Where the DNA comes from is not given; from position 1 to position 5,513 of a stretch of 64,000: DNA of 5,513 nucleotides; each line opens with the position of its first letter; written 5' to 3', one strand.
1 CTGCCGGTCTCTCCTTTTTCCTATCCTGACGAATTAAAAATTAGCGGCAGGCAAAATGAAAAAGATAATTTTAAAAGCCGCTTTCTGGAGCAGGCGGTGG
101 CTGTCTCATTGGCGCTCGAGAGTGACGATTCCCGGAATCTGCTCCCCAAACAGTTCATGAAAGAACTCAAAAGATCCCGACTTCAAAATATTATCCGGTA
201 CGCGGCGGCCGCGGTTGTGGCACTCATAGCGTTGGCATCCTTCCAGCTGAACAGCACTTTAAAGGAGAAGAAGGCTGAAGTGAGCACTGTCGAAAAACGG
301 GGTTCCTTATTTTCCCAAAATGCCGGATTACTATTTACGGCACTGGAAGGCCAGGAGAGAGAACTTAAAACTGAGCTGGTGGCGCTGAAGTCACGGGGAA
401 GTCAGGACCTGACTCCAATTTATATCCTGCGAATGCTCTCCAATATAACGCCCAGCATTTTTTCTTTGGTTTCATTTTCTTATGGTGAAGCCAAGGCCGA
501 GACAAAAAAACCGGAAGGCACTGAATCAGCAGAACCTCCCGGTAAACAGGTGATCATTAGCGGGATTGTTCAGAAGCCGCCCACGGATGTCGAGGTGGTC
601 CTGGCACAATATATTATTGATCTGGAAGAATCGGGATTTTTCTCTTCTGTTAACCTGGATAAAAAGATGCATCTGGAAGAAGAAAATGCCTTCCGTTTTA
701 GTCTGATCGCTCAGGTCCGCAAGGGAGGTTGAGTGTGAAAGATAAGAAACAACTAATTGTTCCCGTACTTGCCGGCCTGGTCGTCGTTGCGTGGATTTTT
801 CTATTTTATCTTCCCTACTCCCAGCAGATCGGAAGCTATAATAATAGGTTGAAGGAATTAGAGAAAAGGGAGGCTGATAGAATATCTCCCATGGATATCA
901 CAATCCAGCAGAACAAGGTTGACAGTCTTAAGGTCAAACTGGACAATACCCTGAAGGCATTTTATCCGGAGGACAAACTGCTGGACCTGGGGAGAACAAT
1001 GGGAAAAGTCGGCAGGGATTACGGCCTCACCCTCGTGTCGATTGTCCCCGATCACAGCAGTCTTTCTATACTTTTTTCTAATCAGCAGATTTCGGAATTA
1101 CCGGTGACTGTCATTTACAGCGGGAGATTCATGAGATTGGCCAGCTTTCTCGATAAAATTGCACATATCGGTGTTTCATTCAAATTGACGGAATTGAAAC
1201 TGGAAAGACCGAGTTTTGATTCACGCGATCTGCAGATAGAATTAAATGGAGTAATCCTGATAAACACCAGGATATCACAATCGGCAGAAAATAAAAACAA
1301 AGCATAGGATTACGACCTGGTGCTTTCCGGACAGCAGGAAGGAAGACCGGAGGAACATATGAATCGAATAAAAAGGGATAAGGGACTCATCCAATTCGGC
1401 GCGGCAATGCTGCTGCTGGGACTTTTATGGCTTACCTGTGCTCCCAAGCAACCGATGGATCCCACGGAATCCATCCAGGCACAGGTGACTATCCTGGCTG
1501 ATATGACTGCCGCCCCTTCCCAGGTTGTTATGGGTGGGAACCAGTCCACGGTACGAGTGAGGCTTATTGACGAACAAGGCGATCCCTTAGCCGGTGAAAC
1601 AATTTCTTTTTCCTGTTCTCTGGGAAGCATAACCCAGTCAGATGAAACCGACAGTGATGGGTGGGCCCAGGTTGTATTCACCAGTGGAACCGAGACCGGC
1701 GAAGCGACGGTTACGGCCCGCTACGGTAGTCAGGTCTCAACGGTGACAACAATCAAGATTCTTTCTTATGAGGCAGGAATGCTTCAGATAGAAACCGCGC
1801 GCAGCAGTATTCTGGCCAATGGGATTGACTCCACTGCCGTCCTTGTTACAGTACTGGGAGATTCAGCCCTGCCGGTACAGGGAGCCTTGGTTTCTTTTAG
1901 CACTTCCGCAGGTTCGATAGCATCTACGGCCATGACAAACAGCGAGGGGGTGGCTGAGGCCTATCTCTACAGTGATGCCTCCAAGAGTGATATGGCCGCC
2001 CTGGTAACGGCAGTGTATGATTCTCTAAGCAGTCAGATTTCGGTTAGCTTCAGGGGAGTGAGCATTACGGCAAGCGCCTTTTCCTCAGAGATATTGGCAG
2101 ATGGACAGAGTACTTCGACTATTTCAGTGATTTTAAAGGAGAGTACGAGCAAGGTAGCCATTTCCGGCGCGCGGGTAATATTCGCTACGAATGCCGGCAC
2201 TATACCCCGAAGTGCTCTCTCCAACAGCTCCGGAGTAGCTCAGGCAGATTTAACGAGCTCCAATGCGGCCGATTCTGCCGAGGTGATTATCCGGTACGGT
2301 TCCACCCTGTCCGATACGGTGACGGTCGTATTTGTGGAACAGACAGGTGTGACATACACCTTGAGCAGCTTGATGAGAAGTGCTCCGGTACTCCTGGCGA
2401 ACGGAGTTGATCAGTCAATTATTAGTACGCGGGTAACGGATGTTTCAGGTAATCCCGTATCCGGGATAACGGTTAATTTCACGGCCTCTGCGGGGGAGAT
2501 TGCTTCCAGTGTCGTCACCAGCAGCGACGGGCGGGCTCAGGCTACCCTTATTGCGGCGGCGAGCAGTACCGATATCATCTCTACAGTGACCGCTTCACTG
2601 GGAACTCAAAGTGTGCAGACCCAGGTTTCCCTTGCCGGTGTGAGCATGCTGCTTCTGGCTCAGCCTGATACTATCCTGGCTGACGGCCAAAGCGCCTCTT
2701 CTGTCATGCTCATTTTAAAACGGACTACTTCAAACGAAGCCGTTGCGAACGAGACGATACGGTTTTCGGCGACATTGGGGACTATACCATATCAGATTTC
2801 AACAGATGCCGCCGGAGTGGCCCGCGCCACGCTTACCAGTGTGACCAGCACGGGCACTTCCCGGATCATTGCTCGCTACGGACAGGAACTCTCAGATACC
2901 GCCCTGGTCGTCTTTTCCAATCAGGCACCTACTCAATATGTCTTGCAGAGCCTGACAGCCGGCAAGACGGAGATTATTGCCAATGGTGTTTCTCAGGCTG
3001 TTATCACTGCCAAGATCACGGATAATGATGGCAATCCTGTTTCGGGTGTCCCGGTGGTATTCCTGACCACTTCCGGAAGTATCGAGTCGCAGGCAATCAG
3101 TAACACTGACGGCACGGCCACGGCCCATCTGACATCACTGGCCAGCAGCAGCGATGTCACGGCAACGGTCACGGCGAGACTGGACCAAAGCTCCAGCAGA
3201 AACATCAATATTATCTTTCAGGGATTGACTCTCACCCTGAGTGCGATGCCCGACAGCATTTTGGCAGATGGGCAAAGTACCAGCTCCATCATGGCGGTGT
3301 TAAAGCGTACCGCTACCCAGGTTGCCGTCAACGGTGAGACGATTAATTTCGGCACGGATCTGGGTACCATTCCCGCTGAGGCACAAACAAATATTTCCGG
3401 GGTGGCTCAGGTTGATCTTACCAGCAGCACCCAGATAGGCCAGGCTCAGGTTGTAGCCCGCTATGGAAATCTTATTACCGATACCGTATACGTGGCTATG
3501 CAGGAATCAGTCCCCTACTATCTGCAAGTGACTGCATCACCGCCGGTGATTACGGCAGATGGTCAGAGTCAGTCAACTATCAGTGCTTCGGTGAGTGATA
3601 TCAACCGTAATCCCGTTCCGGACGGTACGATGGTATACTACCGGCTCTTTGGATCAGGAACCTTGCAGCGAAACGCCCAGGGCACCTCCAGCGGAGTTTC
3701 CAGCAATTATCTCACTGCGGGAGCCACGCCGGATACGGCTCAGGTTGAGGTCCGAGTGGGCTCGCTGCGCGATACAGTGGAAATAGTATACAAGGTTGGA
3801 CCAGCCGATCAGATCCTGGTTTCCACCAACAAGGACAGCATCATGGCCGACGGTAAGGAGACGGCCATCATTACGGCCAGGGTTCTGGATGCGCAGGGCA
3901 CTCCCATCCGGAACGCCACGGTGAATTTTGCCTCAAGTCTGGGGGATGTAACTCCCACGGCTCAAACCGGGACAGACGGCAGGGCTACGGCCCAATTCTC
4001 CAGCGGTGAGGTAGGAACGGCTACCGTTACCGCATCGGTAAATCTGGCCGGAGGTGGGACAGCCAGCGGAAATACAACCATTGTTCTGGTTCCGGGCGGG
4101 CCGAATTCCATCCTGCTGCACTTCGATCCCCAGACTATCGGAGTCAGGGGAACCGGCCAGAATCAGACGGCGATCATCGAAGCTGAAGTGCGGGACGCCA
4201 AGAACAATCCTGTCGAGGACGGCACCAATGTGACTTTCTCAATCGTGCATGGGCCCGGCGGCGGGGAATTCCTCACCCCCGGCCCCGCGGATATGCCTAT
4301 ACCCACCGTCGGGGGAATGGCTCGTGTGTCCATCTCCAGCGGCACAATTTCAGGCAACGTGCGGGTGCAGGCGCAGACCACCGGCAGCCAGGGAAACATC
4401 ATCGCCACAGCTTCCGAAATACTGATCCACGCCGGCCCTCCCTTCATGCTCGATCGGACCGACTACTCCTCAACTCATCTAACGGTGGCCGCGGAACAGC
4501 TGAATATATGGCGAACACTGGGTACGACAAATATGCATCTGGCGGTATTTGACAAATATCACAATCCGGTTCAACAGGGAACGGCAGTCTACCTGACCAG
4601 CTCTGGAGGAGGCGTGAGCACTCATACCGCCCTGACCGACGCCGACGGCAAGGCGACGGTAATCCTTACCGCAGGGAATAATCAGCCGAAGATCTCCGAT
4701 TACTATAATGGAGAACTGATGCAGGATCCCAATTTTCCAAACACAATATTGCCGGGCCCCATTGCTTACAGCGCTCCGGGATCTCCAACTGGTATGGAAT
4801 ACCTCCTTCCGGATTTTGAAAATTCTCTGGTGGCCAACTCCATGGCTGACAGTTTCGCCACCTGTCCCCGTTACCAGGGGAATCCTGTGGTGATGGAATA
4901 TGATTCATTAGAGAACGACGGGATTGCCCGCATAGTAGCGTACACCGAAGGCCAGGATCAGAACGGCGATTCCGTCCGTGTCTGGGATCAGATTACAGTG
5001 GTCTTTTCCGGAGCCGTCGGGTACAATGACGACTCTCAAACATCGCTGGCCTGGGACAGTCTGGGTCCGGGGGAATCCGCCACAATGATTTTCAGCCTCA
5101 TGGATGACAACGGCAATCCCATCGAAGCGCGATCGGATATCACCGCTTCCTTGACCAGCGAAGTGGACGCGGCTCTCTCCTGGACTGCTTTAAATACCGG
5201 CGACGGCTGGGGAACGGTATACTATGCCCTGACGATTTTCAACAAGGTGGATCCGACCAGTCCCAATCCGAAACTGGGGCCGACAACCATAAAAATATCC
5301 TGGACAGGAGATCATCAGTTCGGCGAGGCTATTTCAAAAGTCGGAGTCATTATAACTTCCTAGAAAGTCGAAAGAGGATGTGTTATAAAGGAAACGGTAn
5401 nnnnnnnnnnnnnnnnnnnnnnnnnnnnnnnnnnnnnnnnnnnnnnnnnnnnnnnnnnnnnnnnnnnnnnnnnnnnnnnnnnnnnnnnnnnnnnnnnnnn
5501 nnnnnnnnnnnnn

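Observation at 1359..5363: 1335-aa Ig-like repeat protein encoded inside the pilN-pilO...pilP-pilQ assembly operon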

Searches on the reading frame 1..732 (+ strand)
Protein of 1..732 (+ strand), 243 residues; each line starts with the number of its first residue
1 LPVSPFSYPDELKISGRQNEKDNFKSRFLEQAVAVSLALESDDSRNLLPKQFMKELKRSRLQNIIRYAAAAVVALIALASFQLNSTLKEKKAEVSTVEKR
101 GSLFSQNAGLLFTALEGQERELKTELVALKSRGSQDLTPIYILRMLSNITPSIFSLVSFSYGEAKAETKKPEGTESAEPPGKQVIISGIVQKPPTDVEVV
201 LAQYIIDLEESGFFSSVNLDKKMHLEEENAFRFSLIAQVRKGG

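Call 5: search_protein_families(library=pfam, proteins=[window:97-732:+], max_evalue=0.01)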
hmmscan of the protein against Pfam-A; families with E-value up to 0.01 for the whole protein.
window:97-732:+ (211 aa): 0 families

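Call 61: search_protein_families(library=ncbifam, proteins=[window:1-732:+], max_evalue=0.01)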
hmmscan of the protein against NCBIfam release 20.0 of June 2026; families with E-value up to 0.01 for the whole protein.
window:1-732:+ (243 aa): 0 families
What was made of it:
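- No similarity to known secretin partners (TsaP, pilotins) was found (calls 5, 61). Nothing in either sequence resembles a pilus component (calls 5, 61).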

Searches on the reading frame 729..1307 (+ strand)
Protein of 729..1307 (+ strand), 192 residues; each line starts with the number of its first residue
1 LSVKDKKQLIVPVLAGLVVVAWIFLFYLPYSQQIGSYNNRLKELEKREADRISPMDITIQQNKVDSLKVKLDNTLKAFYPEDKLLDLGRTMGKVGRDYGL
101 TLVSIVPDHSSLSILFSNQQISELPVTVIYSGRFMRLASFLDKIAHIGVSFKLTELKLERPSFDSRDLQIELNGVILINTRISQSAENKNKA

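Call 5: search_protein_families(library=pfam, proteins=[window:729-1307:+], max_evalue=0.01)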
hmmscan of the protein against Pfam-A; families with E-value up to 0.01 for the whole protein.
window:729-1307:+ (192 aa): 1 family
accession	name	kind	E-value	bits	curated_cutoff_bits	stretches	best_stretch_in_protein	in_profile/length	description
PF04350.18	PilO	-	9.7e-05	23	22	1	58-168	26-132/145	Pilus assembly protein, PilO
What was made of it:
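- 729..1307 (+): pilO. Pfam PF04350 PilO, 23 bits against a cutoff of 22 (call 5).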

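Call 61: search_protein_families(library=ncbifam, proteins=[window:729-1307:+], max_evalue=0.01)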
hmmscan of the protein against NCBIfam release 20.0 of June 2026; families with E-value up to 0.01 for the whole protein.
window:729-1307:+ (192 aa): 0 families

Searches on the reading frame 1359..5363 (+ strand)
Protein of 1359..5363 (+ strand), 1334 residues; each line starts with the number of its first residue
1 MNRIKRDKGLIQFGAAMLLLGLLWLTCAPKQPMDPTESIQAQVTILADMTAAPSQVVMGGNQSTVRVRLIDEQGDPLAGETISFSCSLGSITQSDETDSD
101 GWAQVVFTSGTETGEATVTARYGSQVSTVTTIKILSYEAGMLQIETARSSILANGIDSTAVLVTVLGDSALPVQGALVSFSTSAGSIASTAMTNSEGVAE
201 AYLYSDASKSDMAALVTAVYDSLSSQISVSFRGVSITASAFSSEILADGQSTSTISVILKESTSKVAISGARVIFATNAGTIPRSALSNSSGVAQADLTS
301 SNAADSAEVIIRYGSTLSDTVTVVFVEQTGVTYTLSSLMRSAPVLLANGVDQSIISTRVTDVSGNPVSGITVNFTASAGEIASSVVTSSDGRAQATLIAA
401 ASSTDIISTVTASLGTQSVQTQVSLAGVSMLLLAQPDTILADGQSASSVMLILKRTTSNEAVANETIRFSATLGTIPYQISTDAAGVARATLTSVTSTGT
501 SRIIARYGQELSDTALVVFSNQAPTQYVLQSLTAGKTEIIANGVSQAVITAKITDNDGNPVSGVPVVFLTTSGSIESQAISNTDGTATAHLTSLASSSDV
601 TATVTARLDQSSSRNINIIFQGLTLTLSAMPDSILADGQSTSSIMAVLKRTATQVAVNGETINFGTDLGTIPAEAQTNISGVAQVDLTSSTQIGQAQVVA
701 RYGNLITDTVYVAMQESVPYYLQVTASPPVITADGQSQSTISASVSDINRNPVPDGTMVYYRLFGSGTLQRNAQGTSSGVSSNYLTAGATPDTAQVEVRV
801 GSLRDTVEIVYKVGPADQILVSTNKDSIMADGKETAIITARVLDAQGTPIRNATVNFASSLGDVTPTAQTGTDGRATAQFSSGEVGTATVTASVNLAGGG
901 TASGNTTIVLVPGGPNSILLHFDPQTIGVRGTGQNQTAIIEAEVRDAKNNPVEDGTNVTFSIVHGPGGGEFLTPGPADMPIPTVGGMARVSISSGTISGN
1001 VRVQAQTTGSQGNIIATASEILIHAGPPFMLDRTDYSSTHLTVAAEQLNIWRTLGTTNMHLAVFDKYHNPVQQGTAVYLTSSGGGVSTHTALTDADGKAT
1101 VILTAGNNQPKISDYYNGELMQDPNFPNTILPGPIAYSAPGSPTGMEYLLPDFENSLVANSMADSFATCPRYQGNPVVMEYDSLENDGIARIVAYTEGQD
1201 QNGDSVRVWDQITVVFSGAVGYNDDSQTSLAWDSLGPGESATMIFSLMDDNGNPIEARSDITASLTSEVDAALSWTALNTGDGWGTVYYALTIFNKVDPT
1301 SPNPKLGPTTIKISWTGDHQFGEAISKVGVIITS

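Call 5: search_protein_families(library=pfam, proteins=[window:1359-5363:+], max_evalue=0.01)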
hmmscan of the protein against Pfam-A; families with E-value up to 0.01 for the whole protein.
window:1359-5363:+ (1334 aa): 9 families
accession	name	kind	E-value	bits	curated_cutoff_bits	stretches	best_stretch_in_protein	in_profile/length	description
PF02369.22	Big_1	-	2.2e-101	332.6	34.9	10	821-907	4-91/93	Bacterial Ig-like domain (group 1)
PF09134.16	Invasin_D3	-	4.4e-101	332.2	33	11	531-614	6-91/98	Invasin, domain 3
PF18565.7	Glyco_hydro2_C5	-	1.2e-14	54.4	32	0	821-855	3-37/103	Glycoside hydrolase family 2 C-terminal domain 5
PF13620.12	CarboxypepD_reg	-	6.6e-10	39.6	32.3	2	838-914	2-73/82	Carboxypeptidase regulatory-like domain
PF17789.7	MG4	-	9.5e-09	35.8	24.7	0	64-122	17-75/95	Macroglobulin domain MG4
PF11974.14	bMG3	-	1.9e-08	34.6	34.9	0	154-219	10-75/103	Bacterial alpha-2-macroglobulin MG3 domain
PF07210.18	DUF1416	-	3e-05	24.3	23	0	351-393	18-59/97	Protein of unknown function (DUF1416)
PF24107.1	DUF7382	-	3.2e-05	24.1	27.4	0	538-590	13-63/65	Domain of unknown function (DUF7382)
PF00775.27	Dioxygenase_C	-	0.0018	18.2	27.3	0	830-857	24-51/182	Dioxygenase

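Call 61: search_protein_families(library=ncbifam, proteins=[window:1359-5363:+], max_evalue=0.01)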
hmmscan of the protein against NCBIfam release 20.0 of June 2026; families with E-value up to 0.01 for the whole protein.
window:1359-5363:+ (1334 aa): 3 families
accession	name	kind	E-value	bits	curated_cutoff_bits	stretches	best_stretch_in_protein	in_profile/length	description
NF041463.1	GalB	equivalog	7.7e-05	20.7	900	0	809-861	762-814/869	beta-galactosidase GalB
NF041462.1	GalA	equivalog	0.00014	20.1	900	0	810-855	651-696/763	beta-galactosidase GalA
TIGR04134.1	lipo_with_rSAM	hypoth_equivalog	0.0025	17.9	39.8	0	355-393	42-87/150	radical SAM-associated putative lipoprotein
